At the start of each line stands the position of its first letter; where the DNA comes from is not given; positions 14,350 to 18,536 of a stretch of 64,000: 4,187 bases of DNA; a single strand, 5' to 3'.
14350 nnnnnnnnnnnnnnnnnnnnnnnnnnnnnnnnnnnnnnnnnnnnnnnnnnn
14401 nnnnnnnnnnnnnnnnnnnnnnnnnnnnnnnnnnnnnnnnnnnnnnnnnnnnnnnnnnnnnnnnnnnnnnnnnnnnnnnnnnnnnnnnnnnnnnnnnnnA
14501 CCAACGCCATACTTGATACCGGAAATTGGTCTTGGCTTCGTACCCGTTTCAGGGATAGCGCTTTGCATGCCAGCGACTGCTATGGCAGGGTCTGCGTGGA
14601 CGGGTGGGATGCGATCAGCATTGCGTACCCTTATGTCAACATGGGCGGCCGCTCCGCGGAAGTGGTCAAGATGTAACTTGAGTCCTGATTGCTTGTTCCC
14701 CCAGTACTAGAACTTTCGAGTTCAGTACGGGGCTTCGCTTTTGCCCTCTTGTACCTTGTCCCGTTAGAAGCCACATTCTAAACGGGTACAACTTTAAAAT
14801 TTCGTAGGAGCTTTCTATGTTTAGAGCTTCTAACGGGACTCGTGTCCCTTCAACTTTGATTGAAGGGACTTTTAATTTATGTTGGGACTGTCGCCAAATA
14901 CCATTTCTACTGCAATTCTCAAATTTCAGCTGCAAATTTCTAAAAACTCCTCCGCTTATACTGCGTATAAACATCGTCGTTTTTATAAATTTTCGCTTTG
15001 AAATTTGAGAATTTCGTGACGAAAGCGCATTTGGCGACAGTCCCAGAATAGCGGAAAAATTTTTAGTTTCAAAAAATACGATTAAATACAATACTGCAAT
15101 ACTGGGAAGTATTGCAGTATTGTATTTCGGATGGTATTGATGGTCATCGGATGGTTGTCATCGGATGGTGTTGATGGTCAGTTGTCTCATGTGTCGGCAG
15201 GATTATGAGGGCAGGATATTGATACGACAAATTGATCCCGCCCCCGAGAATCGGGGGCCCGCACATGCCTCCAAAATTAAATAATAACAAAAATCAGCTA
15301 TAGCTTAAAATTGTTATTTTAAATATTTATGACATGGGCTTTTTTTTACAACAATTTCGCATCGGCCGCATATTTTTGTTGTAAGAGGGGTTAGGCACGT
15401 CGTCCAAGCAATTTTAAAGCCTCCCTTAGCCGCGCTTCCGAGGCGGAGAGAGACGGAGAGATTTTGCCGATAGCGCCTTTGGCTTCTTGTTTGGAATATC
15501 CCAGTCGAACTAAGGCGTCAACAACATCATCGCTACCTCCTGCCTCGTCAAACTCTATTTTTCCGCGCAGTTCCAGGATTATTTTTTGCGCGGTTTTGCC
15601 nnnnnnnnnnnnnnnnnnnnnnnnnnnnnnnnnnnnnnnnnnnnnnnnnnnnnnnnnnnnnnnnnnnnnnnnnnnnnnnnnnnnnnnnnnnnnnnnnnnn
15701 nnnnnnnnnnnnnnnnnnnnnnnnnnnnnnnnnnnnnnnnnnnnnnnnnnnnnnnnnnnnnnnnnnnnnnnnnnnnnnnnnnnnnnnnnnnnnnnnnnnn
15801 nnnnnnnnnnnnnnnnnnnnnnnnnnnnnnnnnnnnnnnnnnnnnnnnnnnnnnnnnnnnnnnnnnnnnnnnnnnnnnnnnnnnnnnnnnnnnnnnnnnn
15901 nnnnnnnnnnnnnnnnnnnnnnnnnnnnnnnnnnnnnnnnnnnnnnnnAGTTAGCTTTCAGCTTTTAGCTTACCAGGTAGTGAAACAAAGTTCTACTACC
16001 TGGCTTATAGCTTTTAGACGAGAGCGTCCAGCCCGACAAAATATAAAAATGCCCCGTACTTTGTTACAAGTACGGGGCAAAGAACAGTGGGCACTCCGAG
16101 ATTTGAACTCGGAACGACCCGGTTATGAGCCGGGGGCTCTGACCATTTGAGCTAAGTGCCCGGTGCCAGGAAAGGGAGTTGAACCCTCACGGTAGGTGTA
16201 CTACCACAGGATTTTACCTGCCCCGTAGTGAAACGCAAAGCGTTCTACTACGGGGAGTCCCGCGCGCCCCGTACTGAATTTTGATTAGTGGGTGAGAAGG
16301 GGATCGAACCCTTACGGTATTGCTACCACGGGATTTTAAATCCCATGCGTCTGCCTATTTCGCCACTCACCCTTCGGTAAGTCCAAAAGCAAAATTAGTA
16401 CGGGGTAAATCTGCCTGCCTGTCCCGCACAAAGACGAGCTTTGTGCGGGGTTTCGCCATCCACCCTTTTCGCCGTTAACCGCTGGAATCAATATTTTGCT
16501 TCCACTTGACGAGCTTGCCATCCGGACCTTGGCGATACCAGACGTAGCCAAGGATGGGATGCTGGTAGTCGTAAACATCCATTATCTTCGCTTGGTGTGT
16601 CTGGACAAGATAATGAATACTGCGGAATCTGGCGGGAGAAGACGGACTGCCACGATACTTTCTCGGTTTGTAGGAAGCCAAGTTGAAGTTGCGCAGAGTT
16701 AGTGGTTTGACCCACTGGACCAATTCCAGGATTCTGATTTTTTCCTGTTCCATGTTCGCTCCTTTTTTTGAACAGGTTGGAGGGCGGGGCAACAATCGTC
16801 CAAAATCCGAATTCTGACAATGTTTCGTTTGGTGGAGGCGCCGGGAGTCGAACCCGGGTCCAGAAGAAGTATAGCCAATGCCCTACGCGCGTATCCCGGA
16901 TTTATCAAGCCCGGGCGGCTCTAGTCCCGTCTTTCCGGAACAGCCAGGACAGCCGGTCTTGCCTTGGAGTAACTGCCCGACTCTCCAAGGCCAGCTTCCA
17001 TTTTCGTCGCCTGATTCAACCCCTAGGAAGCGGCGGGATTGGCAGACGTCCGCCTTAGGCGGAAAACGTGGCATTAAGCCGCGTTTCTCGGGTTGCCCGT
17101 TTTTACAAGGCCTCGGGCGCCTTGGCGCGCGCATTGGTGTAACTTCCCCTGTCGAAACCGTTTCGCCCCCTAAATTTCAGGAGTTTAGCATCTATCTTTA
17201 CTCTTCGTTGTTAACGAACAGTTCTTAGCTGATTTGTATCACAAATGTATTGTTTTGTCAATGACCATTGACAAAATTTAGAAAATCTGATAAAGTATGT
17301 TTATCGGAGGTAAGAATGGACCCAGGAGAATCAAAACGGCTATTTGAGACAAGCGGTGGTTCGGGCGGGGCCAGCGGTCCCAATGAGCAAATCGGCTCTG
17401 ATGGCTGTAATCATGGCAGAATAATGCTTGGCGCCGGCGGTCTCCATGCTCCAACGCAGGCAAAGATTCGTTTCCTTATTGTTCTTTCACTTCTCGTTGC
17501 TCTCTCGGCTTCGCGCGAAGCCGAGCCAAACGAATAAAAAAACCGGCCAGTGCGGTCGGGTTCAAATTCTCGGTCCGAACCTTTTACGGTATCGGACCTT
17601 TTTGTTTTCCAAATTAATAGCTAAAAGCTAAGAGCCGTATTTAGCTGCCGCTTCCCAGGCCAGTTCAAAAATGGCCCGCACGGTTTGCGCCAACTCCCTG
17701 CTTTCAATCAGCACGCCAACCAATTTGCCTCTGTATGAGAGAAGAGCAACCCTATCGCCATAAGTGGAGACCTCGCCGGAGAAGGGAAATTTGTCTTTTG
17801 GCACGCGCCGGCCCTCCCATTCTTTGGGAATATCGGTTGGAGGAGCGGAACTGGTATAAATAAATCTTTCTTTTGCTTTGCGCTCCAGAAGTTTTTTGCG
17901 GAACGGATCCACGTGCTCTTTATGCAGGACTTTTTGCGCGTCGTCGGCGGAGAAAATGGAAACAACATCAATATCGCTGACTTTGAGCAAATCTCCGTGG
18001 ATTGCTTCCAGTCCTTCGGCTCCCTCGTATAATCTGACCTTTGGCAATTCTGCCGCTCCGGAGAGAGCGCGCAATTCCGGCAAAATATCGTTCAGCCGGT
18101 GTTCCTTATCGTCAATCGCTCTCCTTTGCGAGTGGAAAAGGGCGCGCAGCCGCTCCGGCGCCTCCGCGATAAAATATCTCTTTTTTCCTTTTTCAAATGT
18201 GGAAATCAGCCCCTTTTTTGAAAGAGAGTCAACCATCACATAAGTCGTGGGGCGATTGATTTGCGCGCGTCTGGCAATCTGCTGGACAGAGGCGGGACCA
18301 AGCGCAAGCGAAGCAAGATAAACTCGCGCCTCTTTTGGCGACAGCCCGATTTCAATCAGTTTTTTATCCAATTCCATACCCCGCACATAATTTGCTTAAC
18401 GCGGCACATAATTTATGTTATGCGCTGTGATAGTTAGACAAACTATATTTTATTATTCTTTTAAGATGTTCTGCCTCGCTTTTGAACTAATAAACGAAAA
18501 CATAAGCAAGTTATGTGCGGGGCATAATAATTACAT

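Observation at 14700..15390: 690-bp non-coding gap between convergent genes with nested long inverted repeats and iteron-like direct repeats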

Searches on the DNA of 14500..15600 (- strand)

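Call 4: search_rna_families(source=window, start=14500, end=15600, threshold=evalue, max_evalue=10, show_alignments=3)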
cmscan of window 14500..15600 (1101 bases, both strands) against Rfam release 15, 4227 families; matches with E-value up to 10: 27.
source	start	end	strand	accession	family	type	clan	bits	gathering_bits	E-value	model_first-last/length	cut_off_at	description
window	14880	15047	-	RF04174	MIR4208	Gene; miRNA;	-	43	140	5.4e-05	1-191/191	no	MIR4208 microRNA precursor family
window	14880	15049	+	RF04174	MIR4208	Gene; miRNA;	-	32.1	140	0.01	1-191/191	no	MIR4208 microRNA precursor family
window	14919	15008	-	RF03616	MIR1888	Gene; miRNA;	-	29.6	72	0.0018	1-101/101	no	MIR1888 microRNA precursor family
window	14882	15122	+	RF04184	BTnc060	Gene; sRNA;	-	27.7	228.9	0.053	1-213/213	no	Bacteroides sRNA BTnc060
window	14885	15043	-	RF04213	MIR7807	Gene; miRNA;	-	27.3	90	0.0049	1-134/134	no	MIR7807 microRNA precursor family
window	14882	15048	+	RF04127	MIR8007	Gene; miRNA;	-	26.5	195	0.012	1-226/226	no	MIR8007 microRNA precursor family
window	14885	15043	+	RF04213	MIR7807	Gene; miRNA;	-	25.6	90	0.014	1-134/134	no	MIR7807 microRNA precursor family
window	15034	15121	+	RF04342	Plastid-psbA-1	Cis-reg;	CL00153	25.6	54.3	0.86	1-114/114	no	Plastid-psbA-1 3UTR RNA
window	15078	15130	-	RF03765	mir-2059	Gene; miRNA;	-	24.4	90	0.038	1-68/68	no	mir-2059 microRNA precursor family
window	14942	15064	-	RF03597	MIR6438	Gene; miRNA;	-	23.7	58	0.19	1-100/100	no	MIR6438 microRNA precursor family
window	15078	15135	+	RF03765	mir-2059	Gene; miRNA;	-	22.4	90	0.13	1-68/68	no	mir-2059 microRNA precursor family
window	14914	15013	+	RF03743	MIR7696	Gene; miRNA;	-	22.3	83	0.21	8-81/88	no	MIR7696 microRNA precursor family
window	14880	15046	-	RF04127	MIR8007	Gene; miRNA;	-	21.5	195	0.17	1-226/226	no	MIR8007 microRNA precursor family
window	14914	15013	-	RF03743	MIR7696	Gene; miRNA;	-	20.7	83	0.54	8-81/88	no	MIR7696 microRNA precursor family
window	15251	15325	+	RF00426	SCARNA15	Gene; snRNA; snoRNA; scaRNA;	CL00019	20.3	65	0.47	1-128/128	no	Small Cajal body specific RNA 15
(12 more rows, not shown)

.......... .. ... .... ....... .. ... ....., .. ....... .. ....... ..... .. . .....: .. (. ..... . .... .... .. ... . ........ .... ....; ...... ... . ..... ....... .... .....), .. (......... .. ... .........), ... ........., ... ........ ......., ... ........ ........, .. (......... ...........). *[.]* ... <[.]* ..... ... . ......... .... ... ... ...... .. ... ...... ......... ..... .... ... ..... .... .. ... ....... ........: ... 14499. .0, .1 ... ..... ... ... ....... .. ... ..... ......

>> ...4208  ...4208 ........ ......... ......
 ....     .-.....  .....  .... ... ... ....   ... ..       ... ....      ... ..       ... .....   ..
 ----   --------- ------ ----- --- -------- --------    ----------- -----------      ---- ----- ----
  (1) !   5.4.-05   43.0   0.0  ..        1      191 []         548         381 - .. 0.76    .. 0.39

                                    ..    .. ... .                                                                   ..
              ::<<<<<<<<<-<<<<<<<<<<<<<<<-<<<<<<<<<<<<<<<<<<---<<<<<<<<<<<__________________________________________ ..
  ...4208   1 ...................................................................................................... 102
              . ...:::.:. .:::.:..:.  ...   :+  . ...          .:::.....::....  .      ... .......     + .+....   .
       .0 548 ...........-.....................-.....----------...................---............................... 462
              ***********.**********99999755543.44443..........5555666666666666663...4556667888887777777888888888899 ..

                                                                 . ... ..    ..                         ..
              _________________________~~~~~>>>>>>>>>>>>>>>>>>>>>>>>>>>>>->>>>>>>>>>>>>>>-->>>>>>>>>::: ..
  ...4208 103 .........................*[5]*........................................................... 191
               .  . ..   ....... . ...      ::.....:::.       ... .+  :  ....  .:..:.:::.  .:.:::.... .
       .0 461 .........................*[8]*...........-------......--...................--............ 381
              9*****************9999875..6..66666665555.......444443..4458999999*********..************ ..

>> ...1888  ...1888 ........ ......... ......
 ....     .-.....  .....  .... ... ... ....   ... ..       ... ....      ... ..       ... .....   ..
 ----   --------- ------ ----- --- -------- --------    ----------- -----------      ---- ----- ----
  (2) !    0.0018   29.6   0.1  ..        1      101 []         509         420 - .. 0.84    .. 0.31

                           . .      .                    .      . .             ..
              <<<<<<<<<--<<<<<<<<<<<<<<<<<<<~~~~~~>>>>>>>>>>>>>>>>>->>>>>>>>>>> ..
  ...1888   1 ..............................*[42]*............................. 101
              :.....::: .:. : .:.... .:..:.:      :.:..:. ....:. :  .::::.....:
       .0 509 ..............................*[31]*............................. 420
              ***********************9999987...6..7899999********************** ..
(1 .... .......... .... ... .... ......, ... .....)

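Call 73: build_rna_model(alignment_id=A5)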
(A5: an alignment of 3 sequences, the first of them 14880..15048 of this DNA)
Model R1 built from alignment A5 (3 sequences, 175 columns); structure: RNAalifold consensus.
model positions 170; base pairs 67; branch points 0; effective number of sequences 1.02; information 0.59 bits per position. Calibrated on 0.2 Mb of random sequence (short: E-values are rough).
structure used (alignment columns):
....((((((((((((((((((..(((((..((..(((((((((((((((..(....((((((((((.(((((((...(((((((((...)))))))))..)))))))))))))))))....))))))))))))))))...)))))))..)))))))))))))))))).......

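Call 74: search_with_rna_model(model_id=R1, sources=[window, L001, L002, L003, L004, L005, L006, L007, L008, L009, L010, L011, L012, L013, L018, L019, L021, L022, L023, L024, L025, L026, L027, L028, L029, L030, L031, L032, L033, L034, L035, L036, L037, L038, L039, L040, L041, L042, L043, L044, L045, L046, L047, L048, L049, L050, L051], max_evalue=1)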
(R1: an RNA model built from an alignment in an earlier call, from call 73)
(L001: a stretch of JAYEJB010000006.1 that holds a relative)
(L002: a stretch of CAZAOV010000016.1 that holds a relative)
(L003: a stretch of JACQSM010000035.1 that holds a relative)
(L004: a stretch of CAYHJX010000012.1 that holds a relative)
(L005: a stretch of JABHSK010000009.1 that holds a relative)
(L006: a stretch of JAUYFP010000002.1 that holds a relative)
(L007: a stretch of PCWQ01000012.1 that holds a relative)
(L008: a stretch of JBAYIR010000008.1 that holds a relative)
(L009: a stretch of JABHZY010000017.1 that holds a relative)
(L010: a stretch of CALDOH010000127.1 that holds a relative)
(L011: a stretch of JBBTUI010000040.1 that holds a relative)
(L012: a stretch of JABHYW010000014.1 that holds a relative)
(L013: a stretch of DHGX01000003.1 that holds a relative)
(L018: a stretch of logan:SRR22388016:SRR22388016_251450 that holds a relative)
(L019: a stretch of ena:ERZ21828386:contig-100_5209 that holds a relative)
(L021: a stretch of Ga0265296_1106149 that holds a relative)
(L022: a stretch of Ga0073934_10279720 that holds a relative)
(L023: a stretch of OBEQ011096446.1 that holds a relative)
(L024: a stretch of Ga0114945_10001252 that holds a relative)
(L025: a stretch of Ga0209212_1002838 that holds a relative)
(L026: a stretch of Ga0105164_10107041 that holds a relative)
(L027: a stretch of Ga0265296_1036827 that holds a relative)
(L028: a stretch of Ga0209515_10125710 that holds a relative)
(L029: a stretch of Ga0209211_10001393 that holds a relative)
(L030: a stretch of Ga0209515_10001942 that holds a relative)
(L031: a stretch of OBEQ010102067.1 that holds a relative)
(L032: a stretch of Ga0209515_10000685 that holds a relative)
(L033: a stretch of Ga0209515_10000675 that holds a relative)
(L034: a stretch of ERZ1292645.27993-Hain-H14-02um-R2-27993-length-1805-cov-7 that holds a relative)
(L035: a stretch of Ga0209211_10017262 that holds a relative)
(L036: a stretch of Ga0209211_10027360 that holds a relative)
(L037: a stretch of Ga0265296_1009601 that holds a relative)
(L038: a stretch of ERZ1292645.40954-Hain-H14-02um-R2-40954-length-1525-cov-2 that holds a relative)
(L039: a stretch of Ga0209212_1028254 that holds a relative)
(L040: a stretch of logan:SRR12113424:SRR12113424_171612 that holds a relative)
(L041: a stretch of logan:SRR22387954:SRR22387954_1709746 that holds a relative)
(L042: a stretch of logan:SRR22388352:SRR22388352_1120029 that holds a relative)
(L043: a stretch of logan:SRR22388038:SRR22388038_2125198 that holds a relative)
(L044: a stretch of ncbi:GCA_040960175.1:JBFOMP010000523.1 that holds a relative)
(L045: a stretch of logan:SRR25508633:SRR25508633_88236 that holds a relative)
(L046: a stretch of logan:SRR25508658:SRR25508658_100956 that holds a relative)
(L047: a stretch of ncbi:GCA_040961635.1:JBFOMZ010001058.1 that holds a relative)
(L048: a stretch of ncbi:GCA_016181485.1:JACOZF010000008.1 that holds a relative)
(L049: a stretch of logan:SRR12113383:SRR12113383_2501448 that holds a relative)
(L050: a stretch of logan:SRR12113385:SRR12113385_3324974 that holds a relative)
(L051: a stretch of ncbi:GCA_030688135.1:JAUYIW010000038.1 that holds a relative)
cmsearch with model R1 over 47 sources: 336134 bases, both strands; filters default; matches with E-value up to 1: 11.
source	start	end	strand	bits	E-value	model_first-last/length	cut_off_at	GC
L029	6764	6933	+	176.1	3.5e-38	1-170/170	no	0.32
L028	158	324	+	163.5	2.9e-35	1-170/170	no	0.4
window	14880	15046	-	157.5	7.3e-34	1-170/170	no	0.39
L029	6762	6931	-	91.8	1.2e-18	1-170/170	no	0.32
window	14882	15048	+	72.4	3.7e-14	1-170/170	no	0.38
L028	156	322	-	70.9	8e-14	1-170/170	no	0.39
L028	1548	1655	-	46.9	2.8e-08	60-170/170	5'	0.44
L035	1048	1113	-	25.7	0.0024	1-170/170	no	0.3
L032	7509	7542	-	16.6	0.29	1-170/170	no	0.59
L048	5840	5897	+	15.7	0.48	1-170/170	no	0.26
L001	4321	4412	+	14.8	0.79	1-170/170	no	0.33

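Call 75: search_dna_similar(query=window:14677-15390:+, collection=phages, mode=distant, max_evalue=0.01, max_rows=10)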
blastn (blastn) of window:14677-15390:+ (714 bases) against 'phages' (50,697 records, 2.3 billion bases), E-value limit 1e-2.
No match.

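Call 76: search_dna_similar(query=window:14677-15390:+, collection=plasmids, mode=distant, max_evalue=0.01, max_rows=10)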
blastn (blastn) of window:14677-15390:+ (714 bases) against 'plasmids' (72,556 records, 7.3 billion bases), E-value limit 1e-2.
Records with a match: 1; places in all: 1; records where one place covers at least 80% of the query: 0.
Best place of each record, by identity: 80-90% 1.
By first word of the organism name: Persicobacter 1.
By predicted mobility (MOB-suite, as given by PLSDB): non-mobilizable 1.
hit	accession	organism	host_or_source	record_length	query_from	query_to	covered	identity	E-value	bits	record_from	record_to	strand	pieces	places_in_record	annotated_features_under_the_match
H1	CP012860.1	Persicobacter sp. JZB09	cell culture,soil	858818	600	644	6%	84.4%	4e-3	51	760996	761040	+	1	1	record has no annotation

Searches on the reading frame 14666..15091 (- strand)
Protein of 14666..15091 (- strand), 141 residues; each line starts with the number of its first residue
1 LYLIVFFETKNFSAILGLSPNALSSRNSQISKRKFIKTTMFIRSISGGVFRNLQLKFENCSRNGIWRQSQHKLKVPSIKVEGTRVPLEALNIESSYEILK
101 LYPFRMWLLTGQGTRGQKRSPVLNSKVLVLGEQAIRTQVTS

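Call 66: search_protein_families(library=pfam, proteins=[window:14666-15091:-], max_evalue=1)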
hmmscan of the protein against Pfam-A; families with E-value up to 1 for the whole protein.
window:14666-15091:- (141 aa): 0 families

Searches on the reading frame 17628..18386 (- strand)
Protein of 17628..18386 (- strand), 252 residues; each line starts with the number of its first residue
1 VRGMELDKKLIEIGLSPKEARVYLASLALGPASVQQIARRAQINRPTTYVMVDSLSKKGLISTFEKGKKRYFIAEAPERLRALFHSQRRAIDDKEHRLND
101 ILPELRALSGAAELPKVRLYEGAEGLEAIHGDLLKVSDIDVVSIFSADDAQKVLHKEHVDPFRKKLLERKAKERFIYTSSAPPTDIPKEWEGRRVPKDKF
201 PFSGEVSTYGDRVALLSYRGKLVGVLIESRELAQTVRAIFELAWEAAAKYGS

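Call 16: search_protein_families(library=pfam, proteins=[window:17628-18386:-], max_evalue=0.01)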
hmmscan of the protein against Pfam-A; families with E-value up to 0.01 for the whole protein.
window:17628-18386:- (252 aa): 7 families
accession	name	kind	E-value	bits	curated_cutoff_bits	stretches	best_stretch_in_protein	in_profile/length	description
PF01978.25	TrmB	-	5.2e-13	49.1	25.6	1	12-74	3-65/68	Sugar-specific transcriptional regulator TrmB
PF01047.28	MarR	-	6.4e-05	23.2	24.6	1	29-62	15-48/59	MarR family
PF12802.13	MarR_2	-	0.00012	22.6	27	1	14-62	2-51/61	MarR family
PF24033.1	DUF7342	-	0.00018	22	31.6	1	30-82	16-69/150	Family of unknown function (DUF7342)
PF09339.16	HTH_IclR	-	0.00071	19.7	22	1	30-61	17-48/52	IclR helix-turn-helix domain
PF02082.26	Rrf2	-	0.0018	18.8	30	1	22-79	13-71/132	Iron-dependent Transcriptional regulator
PF03965.22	Penicillinase_R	-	0.0049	17.6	22.6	0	16-77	2-67/115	Penicillinase repressor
